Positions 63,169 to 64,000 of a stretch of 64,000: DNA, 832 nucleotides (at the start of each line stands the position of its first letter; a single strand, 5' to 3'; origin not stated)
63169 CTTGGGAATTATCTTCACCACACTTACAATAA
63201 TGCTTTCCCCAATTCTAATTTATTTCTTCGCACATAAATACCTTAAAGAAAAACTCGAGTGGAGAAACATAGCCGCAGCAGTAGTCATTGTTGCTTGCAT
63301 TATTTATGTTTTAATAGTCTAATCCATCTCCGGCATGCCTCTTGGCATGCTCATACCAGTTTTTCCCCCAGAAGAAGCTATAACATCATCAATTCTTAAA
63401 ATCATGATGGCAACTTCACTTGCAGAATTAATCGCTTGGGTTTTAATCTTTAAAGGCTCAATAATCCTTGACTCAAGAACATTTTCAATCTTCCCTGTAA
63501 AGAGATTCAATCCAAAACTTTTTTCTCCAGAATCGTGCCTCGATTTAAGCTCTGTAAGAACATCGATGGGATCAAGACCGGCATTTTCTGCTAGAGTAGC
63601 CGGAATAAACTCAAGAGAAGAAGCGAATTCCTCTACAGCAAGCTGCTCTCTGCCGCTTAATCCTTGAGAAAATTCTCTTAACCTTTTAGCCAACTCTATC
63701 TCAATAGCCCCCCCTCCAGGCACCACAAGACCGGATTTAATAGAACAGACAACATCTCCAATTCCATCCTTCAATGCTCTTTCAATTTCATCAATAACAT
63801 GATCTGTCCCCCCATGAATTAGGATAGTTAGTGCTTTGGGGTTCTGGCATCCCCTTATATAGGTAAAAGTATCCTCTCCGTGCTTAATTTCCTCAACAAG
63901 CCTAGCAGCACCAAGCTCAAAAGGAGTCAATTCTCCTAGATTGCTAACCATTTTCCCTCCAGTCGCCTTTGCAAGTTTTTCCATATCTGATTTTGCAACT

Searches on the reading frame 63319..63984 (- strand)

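Call 67: search_protein_families(library=pfam, proteins=[window:63319-63984:-], max_evalue=0.001)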
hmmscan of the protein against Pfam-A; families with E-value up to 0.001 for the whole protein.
window:63319-63984:- (221 aa): 1 family
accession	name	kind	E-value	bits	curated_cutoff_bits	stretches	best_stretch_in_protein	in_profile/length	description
PF00118.29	Cpn60_TCP1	-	1.2e-72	245.6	34.3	1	1-203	285-487/490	TCP-1/cpn60 chaperonin family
